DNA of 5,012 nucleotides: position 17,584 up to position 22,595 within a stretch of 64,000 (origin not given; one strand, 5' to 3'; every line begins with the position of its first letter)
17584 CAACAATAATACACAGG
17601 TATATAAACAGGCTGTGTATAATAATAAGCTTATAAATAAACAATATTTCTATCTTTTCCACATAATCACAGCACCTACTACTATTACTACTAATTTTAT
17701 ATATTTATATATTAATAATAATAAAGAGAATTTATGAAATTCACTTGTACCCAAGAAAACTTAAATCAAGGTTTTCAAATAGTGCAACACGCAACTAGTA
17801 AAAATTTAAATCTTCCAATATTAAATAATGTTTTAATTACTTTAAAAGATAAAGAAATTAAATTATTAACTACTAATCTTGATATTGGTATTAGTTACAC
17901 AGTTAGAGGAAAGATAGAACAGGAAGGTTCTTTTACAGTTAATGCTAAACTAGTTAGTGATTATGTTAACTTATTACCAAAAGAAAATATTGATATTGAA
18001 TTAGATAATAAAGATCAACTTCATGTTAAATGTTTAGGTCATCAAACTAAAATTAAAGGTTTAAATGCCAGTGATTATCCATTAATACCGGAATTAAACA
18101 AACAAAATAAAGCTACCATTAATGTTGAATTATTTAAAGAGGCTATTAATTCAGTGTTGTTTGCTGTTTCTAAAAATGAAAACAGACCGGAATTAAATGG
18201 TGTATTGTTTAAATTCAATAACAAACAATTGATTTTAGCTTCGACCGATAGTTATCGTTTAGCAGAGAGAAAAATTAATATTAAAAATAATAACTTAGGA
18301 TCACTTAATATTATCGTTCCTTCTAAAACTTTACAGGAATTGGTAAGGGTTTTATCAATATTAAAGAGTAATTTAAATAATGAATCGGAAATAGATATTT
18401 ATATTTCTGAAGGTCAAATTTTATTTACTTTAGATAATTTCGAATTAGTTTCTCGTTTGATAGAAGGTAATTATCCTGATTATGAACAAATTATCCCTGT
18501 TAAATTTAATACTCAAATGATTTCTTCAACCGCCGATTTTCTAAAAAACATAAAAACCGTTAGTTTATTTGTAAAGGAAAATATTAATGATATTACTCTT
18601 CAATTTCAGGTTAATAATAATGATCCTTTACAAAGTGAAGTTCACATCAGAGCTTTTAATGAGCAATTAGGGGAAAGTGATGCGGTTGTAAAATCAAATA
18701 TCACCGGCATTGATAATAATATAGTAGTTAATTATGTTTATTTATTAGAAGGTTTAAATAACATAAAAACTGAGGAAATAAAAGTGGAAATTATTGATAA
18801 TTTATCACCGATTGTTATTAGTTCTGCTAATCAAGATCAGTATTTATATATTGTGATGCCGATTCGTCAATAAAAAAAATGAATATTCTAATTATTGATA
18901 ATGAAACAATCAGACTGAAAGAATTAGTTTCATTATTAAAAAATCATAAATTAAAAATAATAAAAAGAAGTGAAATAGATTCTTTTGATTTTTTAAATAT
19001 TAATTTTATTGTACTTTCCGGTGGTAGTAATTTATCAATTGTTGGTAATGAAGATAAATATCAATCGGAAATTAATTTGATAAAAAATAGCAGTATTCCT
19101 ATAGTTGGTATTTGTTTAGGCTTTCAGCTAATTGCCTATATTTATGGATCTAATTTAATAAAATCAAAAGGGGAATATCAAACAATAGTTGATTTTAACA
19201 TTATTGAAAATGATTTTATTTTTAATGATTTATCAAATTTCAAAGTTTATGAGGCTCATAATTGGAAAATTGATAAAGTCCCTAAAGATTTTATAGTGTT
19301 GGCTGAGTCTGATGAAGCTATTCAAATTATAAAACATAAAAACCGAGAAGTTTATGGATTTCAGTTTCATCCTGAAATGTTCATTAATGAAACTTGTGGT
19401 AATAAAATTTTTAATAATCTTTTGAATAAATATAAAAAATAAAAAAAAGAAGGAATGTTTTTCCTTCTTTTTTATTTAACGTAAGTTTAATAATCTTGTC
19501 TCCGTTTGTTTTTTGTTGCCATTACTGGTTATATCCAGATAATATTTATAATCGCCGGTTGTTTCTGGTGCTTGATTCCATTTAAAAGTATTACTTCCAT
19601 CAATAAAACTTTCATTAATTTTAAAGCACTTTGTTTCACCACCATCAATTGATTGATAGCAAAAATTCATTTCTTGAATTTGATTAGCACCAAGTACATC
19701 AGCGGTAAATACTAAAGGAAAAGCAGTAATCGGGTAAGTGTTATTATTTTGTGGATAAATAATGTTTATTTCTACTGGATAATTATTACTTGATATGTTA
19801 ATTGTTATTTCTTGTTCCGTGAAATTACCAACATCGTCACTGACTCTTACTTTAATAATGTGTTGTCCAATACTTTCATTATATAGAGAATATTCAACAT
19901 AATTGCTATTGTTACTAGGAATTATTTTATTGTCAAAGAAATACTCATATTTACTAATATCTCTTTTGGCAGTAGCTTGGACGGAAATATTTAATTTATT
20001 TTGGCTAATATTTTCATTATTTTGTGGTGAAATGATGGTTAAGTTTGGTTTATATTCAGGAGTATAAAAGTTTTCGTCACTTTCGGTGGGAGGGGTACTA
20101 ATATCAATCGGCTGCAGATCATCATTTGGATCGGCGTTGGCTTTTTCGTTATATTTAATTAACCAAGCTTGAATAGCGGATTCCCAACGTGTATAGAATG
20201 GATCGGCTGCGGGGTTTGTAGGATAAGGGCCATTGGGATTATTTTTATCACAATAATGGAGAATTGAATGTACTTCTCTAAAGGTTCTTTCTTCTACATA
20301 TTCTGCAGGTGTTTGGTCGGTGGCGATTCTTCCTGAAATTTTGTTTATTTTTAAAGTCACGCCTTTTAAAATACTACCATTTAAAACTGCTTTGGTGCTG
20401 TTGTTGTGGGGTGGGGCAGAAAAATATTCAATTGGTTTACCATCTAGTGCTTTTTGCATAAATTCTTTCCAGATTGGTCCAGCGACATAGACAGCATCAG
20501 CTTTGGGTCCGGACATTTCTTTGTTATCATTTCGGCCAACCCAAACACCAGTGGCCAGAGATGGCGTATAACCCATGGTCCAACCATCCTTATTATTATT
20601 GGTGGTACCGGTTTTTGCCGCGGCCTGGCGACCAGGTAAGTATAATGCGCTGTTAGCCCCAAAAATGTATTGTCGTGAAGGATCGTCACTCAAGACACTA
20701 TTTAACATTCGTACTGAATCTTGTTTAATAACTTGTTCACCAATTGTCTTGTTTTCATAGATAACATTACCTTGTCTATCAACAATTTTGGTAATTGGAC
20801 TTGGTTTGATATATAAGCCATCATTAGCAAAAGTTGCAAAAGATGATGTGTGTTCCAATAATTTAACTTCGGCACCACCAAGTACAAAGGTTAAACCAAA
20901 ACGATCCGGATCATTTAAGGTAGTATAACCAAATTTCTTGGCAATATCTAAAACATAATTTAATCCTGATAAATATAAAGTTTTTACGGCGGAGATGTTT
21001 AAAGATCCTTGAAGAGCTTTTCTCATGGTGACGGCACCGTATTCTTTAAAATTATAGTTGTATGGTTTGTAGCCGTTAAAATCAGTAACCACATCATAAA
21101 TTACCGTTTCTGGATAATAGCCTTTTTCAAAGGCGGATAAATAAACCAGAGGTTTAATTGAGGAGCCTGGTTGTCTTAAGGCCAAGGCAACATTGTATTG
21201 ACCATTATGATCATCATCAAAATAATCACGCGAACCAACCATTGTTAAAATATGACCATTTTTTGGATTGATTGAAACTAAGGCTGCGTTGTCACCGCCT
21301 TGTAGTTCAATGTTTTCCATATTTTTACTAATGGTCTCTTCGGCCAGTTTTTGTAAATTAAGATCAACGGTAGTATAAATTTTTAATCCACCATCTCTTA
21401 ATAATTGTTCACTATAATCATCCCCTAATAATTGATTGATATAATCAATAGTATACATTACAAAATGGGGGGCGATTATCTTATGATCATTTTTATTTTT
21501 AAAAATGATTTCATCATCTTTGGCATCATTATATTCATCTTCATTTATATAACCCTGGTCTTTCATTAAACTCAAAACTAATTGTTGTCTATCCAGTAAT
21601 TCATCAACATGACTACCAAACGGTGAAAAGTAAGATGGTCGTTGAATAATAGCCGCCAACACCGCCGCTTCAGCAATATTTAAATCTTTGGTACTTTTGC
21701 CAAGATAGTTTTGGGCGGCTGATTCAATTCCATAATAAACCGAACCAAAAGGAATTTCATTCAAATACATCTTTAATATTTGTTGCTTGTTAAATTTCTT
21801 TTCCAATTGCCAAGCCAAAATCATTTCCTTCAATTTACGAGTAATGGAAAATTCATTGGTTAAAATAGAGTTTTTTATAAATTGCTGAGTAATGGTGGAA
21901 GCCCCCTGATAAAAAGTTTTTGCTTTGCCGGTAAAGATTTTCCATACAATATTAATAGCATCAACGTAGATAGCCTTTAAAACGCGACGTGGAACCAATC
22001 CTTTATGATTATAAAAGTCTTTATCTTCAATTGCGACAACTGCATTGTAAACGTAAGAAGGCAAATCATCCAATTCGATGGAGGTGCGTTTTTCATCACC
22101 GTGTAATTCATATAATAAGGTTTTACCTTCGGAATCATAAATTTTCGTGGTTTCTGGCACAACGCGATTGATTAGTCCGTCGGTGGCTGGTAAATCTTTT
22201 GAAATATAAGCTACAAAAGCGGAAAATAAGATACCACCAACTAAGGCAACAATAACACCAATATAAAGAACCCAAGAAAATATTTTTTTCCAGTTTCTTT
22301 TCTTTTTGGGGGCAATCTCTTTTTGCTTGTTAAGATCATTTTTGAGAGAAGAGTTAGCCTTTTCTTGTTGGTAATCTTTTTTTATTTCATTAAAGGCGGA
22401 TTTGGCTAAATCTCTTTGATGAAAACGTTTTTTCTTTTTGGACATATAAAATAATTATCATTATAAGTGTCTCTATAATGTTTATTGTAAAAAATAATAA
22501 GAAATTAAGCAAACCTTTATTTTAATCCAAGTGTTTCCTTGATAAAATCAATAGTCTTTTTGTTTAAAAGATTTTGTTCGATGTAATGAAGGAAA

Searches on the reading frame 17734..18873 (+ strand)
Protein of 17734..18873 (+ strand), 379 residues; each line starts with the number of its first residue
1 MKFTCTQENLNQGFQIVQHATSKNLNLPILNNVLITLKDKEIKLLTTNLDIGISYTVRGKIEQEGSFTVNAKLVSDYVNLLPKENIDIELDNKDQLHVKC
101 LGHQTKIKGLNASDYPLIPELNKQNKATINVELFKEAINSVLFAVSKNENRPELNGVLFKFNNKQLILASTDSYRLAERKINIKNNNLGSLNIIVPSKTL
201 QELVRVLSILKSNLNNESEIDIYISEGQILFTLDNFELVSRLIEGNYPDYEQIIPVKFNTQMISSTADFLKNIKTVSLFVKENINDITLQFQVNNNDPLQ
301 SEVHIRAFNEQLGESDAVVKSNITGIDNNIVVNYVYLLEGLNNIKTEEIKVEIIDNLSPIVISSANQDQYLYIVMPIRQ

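Call 36: search_protein_families(library=pfam, proteins=[window:17734-18873:+], max_evalue=0.001)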
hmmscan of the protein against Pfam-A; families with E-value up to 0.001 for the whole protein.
window:17734-18873:+ (379 aa): 3 families
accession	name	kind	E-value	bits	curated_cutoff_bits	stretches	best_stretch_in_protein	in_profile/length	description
PF02767.21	DNA_pol3_beta_2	-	2e-34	118.8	27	1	129-249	2-116/116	DNA polymerase III beta subunit, central domain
PF00712.24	DNA_pol3_beta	-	1.1e-27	97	24.4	2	1-119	1-120/120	DNA polymerase III beta subunit, N-terminal domain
PF02768.20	DNA_pol3_beta_3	-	7.7e-16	58.4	27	1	252-378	2-121/121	DNA polymerase III beta subunit, C-terminal domain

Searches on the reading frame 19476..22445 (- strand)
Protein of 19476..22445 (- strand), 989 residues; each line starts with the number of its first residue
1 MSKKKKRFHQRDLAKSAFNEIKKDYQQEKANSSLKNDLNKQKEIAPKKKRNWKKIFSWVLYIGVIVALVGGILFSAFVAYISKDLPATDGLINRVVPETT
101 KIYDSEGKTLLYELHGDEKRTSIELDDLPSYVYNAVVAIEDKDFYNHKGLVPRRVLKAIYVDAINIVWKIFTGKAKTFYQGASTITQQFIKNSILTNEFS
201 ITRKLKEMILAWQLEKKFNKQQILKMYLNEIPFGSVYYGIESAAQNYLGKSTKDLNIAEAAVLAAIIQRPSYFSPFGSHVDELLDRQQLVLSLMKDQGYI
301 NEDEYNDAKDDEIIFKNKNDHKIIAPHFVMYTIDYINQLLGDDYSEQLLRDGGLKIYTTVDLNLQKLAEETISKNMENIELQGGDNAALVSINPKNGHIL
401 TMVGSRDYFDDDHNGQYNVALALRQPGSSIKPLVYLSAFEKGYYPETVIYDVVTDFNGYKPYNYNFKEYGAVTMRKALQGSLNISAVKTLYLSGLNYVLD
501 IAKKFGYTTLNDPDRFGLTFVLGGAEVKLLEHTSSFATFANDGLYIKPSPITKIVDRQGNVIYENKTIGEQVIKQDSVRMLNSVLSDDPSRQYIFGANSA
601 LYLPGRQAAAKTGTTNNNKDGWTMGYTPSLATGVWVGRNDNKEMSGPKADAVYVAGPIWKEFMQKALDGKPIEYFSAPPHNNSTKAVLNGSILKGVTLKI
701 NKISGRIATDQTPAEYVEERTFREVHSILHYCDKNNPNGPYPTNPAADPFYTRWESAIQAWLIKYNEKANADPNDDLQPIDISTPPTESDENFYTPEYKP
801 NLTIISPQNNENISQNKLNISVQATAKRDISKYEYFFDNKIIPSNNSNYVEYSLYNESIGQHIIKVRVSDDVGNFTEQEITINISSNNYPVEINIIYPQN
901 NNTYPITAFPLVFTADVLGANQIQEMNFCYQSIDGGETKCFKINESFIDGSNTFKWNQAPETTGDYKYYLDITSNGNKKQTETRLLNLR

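Call 32: search_protein_families(library=pfam, proteins=[window:19476-22445:-], max_evalue=0.001)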
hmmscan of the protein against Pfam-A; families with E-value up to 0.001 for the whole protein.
window:19476-22445:- (989 aa): 3 families
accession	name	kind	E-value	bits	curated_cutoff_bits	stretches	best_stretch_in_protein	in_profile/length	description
PF00912.28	Transgly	-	7.7e-55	185.5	27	1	110-294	4-177/178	Transglycosylase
PF00905.27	Transpeptidase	-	6.9e-24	85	22.1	1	389-663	3-298/299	Penicillin binding protein transpeptidase domain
PF17957.7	Big_7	-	3e-11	44.2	24.1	1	800-866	1-70/70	Bacterial Ig domain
